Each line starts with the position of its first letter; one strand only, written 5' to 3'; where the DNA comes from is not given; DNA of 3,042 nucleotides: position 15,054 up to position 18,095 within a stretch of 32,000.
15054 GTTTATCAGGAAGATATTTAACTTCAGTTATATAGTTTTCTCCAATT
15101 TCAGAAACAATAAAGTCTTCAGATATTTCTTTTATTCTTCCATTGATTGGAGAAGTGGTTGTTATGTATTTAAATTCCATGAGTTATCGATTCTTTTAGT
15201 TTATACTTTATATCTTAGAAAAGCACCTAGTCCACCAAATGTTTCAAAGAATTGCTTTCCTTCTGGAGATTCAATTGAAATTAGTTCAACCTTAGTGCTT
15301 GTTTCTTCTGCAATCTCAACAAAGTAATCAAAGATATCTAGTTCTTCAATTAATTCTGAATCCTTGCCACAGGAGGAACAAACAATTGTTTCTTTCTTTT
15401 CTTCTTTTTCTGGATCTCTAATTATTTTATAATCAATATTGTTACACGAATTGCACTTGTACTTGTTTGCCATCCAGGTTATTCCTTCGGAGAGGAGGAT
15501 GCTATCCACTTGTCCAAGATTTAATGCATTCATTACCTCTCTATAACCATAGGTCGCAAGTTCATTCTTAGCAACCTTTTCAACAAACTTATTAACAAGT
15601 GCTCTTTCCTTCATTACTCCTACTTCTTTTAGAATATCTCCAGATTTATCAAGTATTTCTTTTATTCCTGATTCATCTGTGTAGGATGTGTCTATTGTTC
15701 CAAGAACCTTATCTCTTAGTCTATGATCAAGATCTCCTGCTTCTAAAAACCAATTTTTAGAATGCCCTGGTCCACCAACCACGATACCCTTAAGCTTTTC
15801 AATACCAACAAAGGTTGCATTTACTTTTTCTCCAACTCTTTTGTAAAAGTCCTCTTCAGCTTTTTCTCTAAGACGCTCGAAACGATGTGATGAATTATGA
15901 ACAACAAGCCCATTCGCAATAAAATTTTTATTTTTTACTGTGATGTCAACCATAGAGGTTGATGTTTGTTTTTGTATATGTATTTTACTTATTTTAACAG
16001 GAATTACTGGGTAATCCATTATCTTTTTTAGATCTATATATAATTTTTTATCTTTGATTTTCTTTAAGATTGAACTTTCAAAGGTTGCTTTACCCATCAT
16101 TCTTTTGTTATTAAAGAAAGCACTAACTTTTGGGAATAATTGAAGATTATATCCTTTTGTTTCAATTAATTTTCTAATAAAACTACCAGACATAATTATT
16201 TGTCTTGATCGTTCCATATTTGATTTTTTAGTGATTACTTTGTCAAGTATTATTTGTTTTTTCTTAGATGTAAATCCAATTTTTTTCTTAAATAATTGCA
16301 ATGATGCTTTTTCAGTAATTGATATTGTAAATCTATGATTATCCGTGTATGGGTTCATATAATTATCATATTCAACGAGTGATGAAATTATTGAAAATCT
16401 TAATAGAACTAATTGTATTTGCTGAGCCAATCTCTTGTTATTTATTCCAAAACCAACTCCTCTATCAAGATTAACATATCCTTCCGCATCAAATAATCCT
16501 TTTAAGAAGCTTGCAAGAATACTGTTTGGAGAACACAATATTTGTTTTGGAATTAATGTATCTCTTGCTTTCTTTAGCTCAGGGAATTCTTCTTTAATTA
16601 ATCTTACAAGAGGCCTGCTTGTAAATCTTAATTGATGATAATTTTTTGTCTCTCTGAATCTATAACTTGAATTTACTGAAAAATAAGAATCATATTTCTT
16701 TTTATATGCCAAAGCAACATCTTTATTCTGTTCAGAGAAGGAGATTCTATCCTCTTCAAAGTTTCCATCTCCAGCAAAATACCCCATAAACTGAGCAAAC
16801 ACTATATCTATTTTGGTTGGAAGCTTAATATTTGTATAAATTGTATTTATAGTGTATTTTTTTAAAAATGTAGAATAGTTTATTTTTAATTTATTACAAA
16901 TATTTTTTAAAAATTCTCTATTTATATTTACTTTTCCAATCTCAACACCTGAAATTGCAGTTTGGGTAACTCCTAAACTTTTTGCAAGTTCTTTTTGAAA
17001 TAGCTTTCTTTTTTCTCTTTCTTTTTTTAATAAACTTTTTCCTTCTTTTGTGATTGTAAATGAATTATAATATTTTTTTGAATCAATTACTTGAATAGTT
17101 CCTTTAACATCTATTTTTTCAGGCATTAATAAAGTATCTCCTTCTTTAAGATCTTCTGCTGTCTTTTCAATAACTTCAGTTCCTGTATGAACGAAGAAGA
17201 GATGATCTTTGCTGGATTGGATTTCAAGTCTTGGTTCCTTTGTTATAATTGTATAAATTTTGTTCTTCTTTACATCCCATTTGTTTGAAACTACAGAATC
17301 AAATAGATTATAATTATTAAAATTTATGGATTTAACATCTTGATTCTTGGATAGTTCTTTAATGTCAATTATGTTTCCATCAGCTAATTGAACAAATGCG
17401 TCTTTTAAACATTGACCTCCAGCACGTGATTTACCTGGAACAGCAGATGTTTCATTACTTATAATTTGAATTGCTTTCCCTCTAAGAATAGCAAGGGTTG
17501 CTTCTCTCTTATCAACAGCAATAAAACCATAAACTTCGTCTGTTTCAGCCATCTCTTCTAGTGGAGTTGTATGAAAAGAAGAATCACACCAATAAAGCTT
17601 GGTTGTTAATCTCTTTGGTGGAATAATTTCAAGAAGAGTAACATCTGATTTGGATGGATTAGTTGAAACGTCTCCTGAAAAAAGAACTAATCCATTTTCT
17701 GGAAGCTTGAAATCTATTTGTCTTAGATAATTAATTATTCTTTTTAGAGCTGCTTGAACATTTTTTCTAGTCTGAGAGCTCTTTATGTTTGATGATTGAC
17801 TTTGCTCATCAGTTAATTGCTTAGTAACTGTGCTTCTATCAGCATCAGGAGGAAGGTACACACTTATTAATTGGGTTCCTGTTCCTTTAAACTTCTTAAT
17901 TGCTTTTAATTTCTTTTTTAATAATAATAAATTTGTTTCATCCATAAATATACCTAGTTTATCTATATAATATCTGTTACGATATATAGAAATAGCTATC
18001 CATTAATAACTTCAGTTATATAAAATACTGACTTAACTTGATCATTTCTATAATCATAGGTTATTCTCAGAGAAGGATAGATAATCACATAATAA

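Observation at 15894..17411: Large homing-endonuclease intein inserted directly after the catalytic GGQ of release factor aRF1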

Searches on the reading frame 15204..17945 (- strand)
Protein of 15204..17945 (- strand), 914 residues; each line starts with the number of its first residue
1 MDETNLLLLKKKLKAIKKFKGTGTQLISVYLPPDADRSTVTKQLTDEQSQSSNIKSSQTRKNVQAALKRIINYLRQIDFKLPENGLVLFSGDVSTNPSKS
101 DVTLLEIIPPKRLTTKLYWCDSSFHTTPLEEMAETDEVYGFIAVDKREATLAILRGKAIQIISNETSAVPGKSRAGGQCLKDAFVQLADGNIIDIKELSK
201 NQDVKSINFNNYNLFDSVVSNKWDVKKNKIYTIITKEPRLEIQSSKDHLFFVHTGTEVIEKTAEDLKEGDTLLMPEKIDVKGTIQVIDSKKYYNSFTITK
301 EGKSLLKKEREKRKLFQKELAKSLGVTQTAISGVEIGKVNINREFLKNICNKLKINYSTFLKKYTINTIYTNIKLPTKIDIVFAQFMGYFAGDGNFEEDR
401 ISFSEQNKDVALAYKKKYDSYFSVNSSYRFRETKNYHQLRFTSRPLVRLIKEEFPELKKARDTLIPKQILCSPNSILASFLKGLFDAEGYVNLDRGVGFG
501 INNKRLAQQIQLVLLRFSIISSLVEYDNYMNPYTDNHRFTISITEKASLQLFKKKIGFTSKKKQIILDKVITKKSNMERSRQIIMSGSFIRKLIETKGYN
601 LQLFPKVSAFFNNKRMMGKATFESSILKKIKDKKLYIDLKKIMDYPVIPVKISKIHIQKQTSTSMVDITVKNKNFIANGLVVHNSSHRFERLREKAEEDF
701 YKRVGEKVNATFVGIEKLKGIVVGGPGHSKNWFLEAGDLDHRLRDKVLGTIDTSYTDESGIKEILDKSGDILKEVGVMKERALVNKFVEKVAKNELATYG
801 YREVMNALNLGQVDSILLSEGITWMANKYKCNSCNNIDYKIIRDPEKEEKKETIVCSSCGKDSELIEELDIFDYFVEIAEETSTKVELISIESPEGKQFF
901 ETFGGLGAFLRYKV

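Call 4: search_protein_families(library=pfam, proteins=[window:15204-17945:-], max_evalue=0.01)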
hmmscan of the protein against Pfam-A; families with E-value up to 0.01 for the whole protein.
window:15204-17945:- (914 aa): 9 families
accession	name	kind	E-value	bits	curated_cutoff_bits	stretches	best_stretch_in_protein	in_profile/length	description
PF03464.20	eRF1_2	-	4.3e-32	111.7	27.1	2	684-774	41-133/133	eRF1 domain 2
PF03465.20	eRF1_3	-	8.9e-23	81.2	25.8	1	777-914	1-106/106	eRF1 domain 3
PF14890.11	Intein_splicing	-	4.9e-20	72.3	35.8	1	186-684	2-155/155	Intein splicing domain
PF14528.11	LAGLIDADG_3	-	3.4e-18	66.1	22.5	1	477-557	3-82/82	LAGLIDADG-like domain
PF03463.20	eRF1_1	-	1.3e-16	61.1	23.8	1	13-132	4-122/123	eRF1 domain 1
PF01381.28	HTH_3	-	3.3e-09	37.1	23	1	306-356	1-51/55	Helix-turn-helix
PF18854.6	baeRF_family10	-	1.3e-07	32.4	27.1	0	685-765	60-135/143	Bacterial archaeo-eukaryotic release factor family 10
PF12844.13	HTH_19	-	3.3e-06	27.4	30.2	1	305-364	3-62/64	Helix-turn-helix domain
PF13560.12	HTH_31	-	0.00017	22.3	27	1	305-352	5-53/64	Helix-turn-helix domain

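Call 5: search_protein_families(library=ncbifam, proteins=[window:15204-17945:-], max_evalue=0.01)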
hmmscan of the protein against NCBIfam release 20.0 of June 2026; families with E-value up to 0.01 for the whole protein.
window:15204-17945:- (914 aa): 20 families
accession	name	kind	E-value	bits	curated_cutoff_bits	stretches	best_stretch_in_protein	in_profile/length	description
TIGR03676.1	aRF1_eRF1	equivalog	4.8e-133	443.9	234.7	2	685-914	174-403/403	peptide chain release factor aRF-1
NF011418.0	PRK14845.1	equivalog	2.7e-18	65.1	756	1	194-579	59-320/1049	translation initiation factor IF-2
NF005852.0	PRK07773.1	equivalog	3e-17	62.2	780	2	460-685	595-827/886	replicative DNA helicase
NF038098.1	GyrA_w_intein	exception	4.6e-17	61.3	1850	1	376-692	232-545/1232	intein-containing DNA gyrase subunit A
NF045703.1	rSAM_Tes_intein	exception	2.1e-14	52.3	1700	1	201-519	201-508/1040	tetraether lipid synthase Tes, intein-containing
NF006207.0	PRK08332.1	equivalog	4e-13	47.5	2400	1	214-695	364-711/1684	vitamin B12-dependent ribonucleotide reductase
NF038136.1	rSAM_Rv_intein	exception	3.5e-08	32.8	700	1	628-713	281-365/574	intein-containing Rv2578c family radical SAM protein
NF011287.0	PRK14698.1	equivalog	4.8e-08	31.5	1238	1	368-496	378-505/1017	V-type ATP synthase subunit A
TIGR03070.1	couple_hipB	subfamily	1.9e-06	27.7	71.65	1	305-345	6-46/58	type II toxin-antitoxin system Y4mF family antitoxin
NF041575.1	antitoxPezA_Strep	equivalog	1.3e-05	25.2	290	1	306-382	6-82/158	type II toxin-antitoxin system antitoxin PezA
NF047948.1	male_kill_WMK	equivalog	2.1e-05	24.2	300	1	193-364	45-225/300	WO male-killing family protein Wmk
TIGR01445.1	intein_Nterm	domain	0.00027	21.9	24.5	1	182-252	5-83/83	intein N-terminal splicing region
NF047912.1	ECs_2282_CxxC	subfamily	0.00036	20.4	37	1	828-861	2-35/60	ECs_2282 family putative zinc-binding protein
TIGR01443.1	intein_Cterm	domain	0.0006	20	15.6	1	667-685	4-24/24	intein C-terminal splicing region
NF003067.0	PRK03988.1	equivalog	0.001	19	129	1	786-863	59-133/138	translation initiation factor IF-2 subunit beta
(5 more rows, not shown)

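Call 9: find_homologous_proteins(query=window:15204-17945:-, max_evalue=0.00001)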
Query window:15204-17945:- (914 aa): 424 proteins with E <= 0.00001 among 8000 candidates; the best 120 are listed.
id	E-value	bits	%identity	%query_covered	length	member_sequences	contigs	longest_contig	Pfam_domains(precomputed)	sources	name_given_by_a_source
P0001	0.0e+0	1817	89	100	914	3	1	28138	PF03465.21,PF03464.21,PF18854.7,PF01381.29,PF14528.12,PF14890.12,PF03463.21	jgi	-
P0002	0.0e+0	1233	62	100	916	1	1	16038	PF03465.21,PF03464.21,PF12844.14,PF01381.29,PF14528.12,PF14890.12,PF03463.21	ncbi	ncbi:MAG: LAGLIDADG family homing endonuclease [archaeon]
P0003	0.0e+0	1182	60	100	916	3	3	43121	PF03465.21,PF03464.21,PF18854.7,PF01381.29,PF14528.12,PF13443.13,PF14890.12,PF03463.21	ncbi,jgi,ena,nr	ncbi:MAG: LAGLIDADG family homing endonuclease [archaeon]|nr:helix-turn-helix domain-containing prot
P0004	0.0e+0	1142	59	98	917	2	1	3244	PF03465.21,PF03464.21,PF12844.14,PF18854.7,PF01381.29,PF14528.12,PF14890.12,PF03463.21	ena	-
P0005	0.0e+0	1111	57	98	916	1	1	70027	PF03465.21,PF03464.21,PF18854.7,PF01381.29,PF14528.12,PF14890.12,PF03463.21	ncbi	-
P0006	0.0e+0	1095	56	100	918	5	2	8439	PF03465.21,PF03464.21,PF12844.14,PF18854.7,PF01381.29,PF14528.12,PF14890.12,PF03463.21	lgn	-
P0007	0.0e+0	1080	58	60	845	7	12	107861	PF03465.21,PF03464.21,PF18854.7,PF14528.12,PF14890.12,PF03463.21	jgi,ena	-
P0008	0.0e+0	1078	58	60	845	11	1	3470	PF03465.21,PF03464.21,PF18854.7,PF14528.12,PF14890.12,PF03463.21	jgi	-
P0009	0.0e+0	1075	57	61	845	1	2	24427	PF03465.21,PF03464.21,PF18854.7,PF14528.12,PF14890.12,PF03463.21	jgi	jgi:peptide subunit release factor 1 (eRF1)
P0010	0.0e+0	1060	57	60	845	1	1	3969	PF03465.21,PF03464.21,PF14528.12,PF14890.12,PF03463.21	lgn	-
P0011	0.0e+0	1056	55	98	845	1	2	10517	PF03465.21,PF03464.21,PF14528.12,PF14890.12,PF03463.21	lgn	-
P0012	0.0e+0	1056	55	100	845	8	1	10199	PF03465.21,PF03464.21,PF18854.7,PF14528.12,PF14890.12,PF03463.21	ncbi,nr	ncbi:MAG: LAGLIDADG family homing endonuclease [Candidatus ainarchaeum sp.]|nr:LAGLIDADG family homi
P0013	0.0e+0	1049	56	61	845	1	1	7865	PF03465.21,PF03464.21,PF18854.7,PF14528.12,PF14890.12,PF03463.21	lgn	-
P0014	0.0e+0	1049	55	60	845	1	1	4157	PF03465.21,PF03464.21,PF18854.7,PF14528.12,PF14890.12,PF03463.21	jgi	jgi:peptide subunit release factor 1 (eRF1)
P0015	0.0e+0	1027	54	100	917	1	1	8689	PF03465.21,PF03464.21,PF12844.14,PF18854.7,PF01381.29,PF14528.12,PF13443.13,PF14890.12,PF03463.21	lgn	-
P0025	5.3e-283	960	51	100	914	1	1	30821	PF03465.21,PF03464.21,PF01381.29,PF14528.12,PF14890.12,PF03463.21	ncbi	ncbi:MAG: peptide chain release factor aRF-1 [Candidatus Diapherotrites archaeon]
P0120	1.2e-248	846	50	89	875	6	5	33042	PF03465.21,PF03464.21,PF01381.29,PF14528.12,PF13560.13,PF14890.12,PF03463.21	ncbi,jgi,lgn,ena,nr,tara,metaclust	ncbi:MAG: LAGLIDADG family homing endonuclease [Candidatus Woesearchaeota archaeon]|jgi:peptide subu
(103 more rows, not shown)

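Call 30: find_encoding_contigs(protein=window:15204-17945:-, flank=10000, max_places=4)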
Protein window:15204-17945:- (914 aa): 8 contigs read that carry it; 4 places shown.
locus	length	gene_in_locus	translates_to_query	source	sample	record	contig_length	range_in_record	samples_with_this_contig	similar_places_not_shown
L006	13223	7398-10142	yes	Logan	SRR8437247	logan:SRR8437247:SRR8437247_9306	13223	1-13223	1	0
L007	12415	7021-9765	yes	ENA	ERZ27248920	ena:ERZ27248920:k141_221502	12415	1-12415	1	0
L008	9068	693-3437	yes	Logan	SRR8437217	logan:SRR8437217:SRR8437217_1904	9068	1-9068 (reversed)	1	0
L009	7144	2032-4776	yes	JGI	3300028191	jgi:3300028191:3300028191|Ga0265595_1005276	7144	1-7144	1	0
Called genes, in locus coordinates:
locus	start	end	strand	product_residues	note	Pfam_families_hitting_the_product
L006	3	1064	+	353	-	?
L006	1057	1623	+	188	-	PF22090:Gins51_C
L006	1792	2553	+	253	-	PF00575:S1, PF07541:EIF_2_alpha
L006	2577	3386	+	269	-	PF09754:PAC2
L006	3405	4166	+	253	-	-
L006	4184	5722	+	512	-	PF01935:DUF87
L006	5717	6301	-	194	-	-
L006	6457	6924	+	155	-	PF00156:Pribosyltran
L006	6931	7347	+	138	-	-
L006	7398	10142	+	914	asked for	PF03463:eRF1_1, PF03464:eRF1_2 (weak), PF14890:Intein_splicing, PF01381:HTH_3, PF12844:HTH_19 (weak), PF14528:LAGLIDADG_3, PF03464:eRF1_2, PF03465:eRF1_3, +1 more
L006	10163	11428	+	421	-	PF01142:TruD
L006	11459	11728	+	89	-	PF18898:DUF5654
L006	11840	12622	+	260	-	-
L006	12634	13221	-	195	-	?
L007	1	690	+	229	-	?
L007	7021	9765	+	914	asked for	PF03463:eRF1_1, PF03464:eRF1_2 (weak), PF14890:Intein_splicing, PF01381:HTH_3, PF12844:HTH_19 (weak), PF14528:LAGLIDADG_3, PF03464:eRF1_2, PF03465:eRF1_3, +1 more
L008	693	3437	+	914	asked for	PF03463:eRF1_1, PF03464:eRF1_2 (weak), PF14890:Intein_splicing, PF01381:HTH_3, PF12844:HTH_19 (weak), PF14528:LAGLIDADG_3, PF03464:eRF1_2, PF03465:eRF1_3, +1 more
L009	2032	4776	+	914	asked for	PF03463:eRF1_1, PF03464:eRF1_2 (weak), PF14890:Intein_splicing, PF01381:HTH_3, PF12844:HTH_19 (weak), PF14528:LAGLIDADG_3, PF03464:eRF1_2, PF03465:eRF1_3, +1 more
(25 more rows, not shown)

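Call 45: find_related_loci(query=A1, collection=genome_contigs, flank=3000)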
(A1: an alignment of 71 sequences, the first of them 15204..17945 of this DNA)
Query A1 (914 aa) in genome_contigs; peptide patterns used: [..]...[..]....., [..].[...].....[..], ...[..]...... (x = any residue, [..] = any of these).
600 stretches matched a pattern (row limit reached: there are more); 572 encode a relative of the query (tblastn E <= 1e-3); the best 80 are kept; 80 distinct loci.
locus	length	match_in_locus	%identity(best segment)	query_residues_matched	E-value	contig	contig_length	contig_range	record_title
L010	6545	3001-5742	87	1-914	0e+0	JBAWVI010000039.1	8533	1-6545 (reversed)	MAG: archaeon isolate ELA007 MAG007_39, whole genome shotgun sequence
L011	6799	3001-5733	47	1-913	0e+0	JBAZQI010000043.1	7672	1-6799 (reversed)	MAG: archaeon isolate SO_2017_SWC_5 scaffold_8179_c1_LP-4_2017, whole genome shotgun sequence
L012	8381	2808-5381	49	9-914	0e+0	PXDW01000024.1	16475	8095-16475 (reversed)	MAG: Candidatus Woesearchaeota archaeon isolate T3Sed10_350R1 T3-Sed10-C6965, whole genome shotgun sequence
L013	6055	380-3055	46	21-913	0e+0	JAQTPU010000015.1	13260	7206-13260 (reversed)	MAG: Candidatus ainarchaeum sp. isolate STB_123 NODE_11563_length_13260_cov_2.937105_Sandtown_B, whole genome shotgun se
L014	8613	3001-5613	47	1-914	0e+0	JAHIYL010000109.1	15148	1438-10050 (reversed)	MAG: Nanoarchaeota archaeon isolate Modern_marine.mb.116 Modern_marine.mb.116_k141_993444, whole genome shotgun sequence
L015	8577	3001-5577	49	9-914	0e+0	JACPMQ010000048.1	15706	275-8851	MAG: Candidatus Woesearchaeota archaeon isolate NC_groundwater_553_Ag_S-0.1um_36_10 S35_SO-1_scaffold_291513, whole geno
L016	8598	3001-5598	48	1-912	0e+0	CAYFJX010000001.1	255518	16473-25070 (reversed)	MAG TPA_asm: uncultured Methanosarcinales archaeon isolate ERP019367_co2_72 genome assembly, contig: NODE_39_length_2555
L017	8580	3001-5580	48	9-914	0e+0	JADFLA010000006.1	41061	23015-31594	MAG: Nanoarchaeota archaeon isolate B4T1B8 B4T1B8_NODE1284, whole genome shotgun sequence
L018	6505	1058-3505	50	9-820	0e+0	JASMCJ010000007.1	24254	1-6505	MAG: Candidatus Woesearchaeota archaeon isolate ETNP3_MAG_14 c_000000189112, whole genome shotgun sequence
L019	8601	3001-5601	45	1-914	0e+0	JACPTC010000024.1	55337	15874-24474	MAG: Candidatus Woesearchaeota archaeon isolate NC_groundwater_722_Ag_S-0.2um_37_15 S36_SO-2_scaffold_186368, whole geno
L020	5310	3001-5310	50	1-772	0e+0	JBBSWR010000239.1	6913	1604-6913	MAG: Nanoarchaeota archaeon isolate H43-bin135_1 H43_bin135_1_000000000239, whole genome shotgun sequence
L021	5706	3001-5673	44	13-913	0e+0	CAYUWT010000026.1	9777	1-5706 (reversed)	MAG TPA_asm: uncultured archaeon isolate binchicken_co21_273 genome assembly, contig: NODE_6021_length_9777_cov_5.785024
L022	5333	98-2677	45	9-914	0e+0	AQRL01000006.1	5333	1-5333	Nanoarchaeota archaeon SCGC AAA011-G17 A11G17DRAFT_contig_32_0.33_C, whole genome shotgun sequence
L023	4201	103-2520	47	16-820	0e+0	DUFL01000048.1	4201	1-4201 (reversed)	MAG TPA_asm: Candidatus Woesearchaeota archaeon isolate UBA10107 contig_23646, whole genome shotgun sequence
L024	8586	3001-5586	45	9-914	0e+0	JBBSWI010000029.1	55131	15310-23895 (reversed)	MAG: Nanoarchaeota archaeon isolate H43-bin028_1 H43_bin028_1_000000000029, whole genome shotgun sequence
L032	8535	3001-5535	58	1-913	0e+0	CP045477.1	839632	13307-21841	MAG: Candidatus Forterrea multitransposorum CG_2015-17_Forterrea_25_41 chromosome, complete genome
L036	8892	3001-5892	32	9-913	4e-148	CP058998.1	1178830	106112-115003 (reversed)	MAG: Candidatus Fermentimicrarchaeum limneticum isolate Sv326 chromosome, complete genome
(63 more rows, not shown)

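Call 61: predict_structure(alignment_id=A1)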
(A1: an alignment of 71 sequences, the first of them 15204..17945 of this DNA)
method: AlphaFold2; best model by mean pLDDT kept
length: 914 residues; sequences in the alignment: 71
mean_pLDDT: 89.1   pTM: 0.62
mean pLDDT of the five models: 89.1, 88.1, 87.2, 86.2, 84.7
residues with pLDDT >= 90: 524; 70-90: 353; 50-70: 35; < 50: 2
segments of 3 or more residues with pLDDT < 50: none
pLDDT, mean of each block of 10 residues (from residue 1): 74 83 87 88 90 87 90 81 89 75 85 88 89 84 91 89 82 63 93 93 92 92 89 95 93 90 95 95 91 90 94 93 92 87 91 92 80 88 97 91 94 96 94 94 93 91 95 97 96 93 94 97 80 78 96 97 96 91 93 91 87 92 93 94 94 94 88 92 69 75 91 88 89 88 90 89 87 82 90 89 91 92 89 89 80 85 86 87 88 88 92 79
secondary structure, 60 per line:
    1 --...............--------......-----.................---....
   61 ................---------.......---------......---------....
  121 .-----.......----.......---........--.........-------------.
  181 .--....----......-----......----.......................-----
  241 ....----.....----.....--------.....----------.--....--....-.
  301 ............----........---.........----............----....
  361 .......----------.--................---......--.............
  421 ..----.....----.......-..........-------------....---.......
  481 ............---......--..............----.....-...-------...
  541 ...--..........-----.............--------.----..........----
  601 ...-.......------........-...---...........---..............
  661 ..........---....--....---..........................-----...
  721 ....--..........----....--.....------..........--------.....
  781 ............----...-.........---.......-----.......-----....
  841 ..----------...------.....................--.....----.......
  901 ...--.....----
elements in order (helices of 4 or more, strands of 3 or more residues): H3-17 E26-31 H37-53 H57-76 E86-92 E102-107 E117-121 H127-133 E138-144 E148-155 E158-166 E184-187 E192-194 E203-208 E213-235 E241-244 E249-253 E258-262 E271-275 H289-292 E295-298 H300-312 H317-324 H328-336 H343-352 H357-364 E365-367 H381-393 E394-396 E400-405 H408-422 E427-431 E436-442 H444-453 H467-470 H474-488 E489-492 E496-501 H504-517 E522-526 E538-543 H546-555 H561-573 H587-596 H605-611 H619-625 H633-643 E647-670 E674-677 E680-683 H687-712 E718-724 H727-736 H741-744 E747-751 H758-767 H776-792 E797-799 H801-809 E813-819 E825-831 E837-842 E853-855 E862-870 H871-882 E885-889 H894-903 E906-910
